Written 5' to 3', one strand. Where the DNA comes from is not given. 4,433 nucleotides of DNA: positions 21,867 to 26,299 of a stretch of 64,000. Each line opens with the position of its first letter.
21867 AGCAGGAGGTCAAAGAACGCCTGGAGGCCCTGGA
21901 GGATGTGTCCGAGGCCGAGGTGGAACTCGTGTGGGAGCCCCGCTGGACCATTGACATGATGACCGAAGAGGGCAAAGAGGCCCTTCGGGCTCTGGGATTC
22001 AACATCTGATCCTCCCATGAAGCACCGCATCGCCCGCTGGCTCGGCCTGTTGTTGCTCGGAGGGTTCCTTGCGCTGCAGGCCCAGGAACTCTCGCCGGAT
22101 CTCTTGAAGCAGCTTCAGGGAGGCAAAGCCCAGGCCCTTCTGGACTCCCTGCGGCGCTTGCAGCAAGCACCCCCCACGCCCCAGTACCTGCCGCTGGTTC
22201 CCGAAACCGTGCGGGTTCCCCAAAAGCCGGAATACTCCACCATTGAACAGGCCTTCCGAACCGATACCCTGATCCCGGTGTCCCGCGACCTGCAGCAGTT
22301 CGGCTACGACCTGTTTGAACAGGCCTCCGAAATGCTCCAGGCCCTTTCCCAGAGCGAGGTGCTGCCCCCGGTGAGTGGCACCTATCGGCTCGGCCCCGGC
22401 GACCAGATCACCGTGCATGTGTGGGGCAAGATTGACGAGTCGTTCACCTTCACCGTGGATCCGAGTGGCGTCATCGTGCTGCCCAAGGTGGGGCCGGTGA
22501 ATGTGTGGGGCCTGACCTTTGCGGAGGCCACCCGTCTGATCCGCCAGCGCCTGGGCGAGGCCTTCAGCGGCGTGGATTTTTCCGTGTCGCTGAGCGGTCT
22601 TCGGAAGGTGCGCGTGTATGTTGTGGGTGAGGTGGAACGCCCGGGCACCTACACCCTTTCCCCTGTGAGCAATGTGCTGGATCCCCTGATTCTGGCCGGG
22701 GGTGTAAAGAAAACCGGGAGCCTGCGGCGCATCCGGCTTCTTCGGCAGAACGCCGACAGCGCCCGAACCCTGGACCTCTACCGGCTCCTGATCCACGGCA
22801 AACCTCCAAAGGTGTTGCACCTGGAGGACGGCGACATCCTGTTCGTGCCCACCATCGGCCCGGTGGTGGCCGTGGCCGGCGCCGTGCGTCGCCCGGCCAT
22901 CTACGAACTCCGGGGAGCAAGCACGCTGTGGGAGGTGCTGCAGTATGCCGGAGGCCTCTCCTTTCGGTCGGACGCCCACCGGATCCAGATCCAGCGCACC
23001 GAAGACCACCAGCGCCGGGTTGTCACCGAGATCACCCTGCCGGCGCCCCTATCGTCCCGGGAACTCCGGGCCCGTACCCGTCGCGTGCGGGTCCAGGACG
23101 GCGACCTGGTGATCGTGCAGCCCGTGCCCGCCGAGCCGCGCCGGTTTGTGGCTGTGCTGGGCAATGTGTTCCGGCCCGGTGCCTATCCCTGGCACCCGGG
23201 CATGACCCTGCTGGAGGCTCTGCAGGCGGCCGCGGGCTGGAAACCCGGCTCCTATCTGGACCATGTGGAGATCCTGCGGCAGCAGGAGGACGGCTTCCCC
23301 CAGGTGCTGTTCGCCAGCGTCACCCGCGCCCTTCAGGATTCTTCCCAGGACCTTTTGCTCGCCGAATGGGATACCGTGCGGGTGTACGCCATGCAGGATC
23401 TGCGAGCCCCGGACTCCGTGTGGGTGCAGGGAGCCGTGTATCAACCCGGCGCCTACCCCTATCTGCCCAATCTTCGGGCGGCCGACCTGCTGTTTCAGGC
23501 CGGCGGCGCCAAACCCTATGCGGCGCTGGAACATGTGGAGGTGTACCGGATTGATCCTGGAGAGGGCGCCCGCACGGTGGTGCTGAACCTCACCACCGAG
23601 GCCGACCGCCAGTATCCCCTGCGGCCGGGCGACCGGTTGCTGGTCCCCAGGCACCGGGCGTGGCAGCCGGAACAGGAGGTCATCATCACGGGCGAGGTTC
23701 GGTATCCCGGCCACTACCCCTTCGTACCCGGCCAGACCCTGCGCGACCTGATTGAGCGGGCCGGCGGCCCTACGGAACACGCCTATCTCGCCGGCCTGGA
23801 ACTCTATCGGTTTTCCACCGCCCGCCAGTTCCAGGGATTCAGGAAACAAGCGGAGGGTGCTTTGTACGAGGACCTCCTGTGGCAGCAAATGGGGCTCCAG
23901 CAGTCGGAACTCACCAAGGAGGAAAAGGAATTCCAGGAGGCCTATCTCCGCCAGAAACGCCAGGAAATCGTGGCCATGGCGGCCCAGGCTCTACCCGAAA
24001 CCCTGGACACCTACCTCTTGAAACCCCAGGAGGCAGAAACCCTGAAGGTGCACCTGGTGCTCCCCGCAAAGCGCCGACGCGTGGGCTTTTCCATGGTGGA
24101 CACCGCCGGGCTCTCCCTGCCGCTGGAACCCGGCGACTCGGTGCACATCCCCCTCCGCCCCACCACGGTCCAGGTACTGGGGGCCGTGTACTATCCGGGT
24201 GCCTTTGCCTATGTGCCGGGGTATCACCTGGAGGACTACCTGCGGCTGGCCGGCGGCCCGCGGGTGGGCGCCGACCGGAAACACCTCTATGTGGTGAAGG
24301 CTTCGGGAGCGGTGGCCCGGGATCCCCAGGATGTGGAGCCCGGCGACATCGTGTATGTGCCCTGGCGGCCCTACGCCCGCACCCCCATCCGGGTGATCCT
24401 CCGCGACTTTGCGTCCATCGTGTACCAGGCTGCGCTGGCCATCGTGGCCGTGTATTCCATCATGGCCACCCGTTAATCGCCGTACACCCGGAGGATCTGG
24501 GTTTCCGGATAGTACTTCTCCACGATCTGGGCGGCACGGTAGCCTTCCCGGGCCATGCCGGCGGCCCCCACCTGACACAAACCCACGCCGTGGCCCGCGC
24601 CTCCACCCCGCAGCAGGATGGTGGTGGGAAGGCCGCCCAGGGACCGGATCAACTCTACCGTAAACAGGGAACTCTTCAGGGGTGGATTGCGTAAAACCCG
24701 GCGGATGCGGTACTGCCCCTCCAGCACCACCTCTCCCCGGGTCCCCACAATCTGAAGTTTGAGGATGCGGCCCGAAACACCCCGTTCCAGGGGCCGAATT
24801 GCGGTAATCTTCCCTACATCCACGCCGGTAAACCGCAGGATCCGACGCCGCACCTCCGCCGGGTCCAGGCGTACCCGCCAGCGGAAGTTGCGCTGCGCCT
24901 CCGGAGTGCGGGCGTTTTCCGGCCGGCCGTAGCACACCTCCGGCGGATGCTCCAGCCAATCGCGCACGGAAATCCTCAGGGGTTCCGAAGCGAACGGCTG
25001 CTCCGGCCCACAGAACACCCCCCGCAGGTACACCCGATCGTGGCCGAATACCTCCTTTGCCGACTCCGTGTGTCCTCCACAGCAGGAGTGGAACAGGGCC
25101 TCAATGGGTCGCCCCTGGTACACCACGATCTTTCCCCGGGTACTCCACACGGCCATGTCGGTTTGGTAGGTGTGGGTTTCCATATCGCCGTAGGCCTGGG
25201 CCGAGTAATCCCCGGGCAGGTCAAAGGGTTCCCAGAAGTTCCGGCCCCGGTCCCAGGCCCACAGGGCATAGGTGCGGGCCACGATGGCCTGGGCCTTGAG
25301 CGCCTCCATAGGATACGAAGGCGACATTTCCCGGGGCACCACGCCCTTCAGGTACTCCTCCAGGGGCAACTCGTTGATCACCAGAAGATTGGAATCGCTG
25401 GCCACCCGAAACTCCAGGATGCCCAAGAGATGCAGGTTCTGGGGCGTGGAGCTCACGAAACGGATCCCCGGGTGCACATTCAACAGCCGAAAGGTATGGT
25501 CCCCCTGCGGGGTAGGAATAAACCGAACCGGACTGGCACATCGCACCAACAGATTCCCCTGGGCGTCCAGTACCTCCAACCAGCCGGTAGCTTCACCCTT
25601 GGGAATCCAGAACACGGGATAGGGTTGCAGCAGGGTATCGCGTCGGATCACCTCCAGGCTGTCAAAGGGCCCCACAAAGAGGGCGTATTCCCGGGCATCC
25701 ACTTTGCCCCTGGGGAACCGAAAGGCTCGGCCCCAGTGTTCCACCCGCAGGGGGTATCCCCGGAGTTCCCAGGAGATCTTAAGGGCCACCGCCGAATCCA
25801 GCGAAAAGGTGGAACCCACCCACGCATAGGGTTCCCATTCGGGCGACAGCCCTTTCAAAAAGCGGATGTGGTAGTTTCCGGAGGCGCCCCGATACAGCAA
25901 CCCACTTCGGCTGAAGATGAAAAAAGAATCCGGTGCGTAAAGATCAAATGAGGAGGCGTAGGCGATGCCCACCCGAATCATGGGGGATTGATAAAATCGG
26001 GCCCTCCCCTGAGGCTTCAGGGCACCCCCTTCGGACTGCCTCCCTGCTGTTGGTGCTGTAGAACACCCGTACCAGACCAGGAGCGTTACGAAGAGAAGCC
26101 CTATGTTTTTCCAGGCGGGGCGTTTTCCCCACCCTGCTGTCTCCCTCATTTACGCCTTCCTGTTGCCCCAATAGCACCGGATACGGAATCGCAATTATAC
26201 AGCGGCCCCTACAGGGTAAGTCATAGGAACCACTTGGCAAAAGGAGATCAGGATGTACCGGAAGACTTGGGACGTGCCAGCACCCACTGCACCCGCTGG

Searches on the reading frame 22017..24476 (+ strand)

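Call 78: search_protein_families(library=pfam, proteins=[window:22017-24476:+], max_evalue=0.000001)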
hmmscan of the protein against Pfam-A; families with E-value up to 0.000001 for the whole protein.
window:22017-24476:+ (819 aa): 3 families
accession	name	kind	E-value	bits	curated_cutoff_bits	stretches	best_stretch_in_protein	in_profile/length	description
PF10531.15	SLBB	-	4.2e-58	193.5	27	4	557-601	4-47/55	SLBB domain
PF22461.2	SLBB_2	-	4.7e-39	132.8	27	1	199-277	2-79/79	SLBB domain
PF02563.21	Poly_export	-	2.2e-21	76.3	28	1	119-192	3-76/77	Polysaccharide biosynthesis/export protein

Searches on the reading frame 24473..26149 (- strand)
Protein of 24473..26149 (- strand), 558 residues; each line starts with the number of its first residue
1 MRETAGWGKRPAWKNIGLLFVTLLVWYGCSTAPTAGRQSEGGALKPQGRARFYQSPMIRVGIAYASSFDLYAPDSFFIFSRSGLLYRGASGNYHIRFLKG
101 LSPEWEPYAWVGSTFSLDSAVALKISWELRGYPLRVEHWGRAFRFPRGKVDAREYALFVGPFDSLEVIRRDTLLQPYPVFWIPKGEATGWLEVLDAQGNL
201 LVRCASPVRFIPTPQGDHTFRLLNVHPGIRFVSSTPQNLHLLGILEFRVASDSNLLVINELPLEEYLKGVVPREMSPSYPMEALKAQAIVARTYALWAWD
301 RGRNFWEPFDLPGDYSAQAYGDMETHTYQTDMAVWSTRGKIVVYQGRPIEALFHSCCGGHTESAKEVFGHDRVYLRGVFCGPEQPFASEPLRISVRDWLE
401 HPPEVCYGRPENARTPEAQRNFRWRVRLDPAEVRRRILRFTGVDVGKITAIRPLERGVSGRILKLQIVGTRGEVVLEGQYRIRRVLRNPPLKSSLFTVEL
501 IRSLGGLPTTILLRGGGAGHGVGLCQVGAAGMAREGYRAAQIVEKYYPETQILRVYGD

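Call 78: search_protein_families(library=pfam, proteins=[window:24473-26149:-], max_evalue=0.000001)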
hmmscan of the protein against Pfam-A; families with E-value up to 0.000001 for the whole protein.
window:24473-26149:- (558 aa): 1 family
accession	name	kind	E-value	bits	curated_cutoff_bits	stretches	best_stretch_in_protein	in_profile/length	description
PF08486.15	SpoIID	-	7.8e-25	87.8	23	1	252-344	2-97/97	Stage II sporulation protein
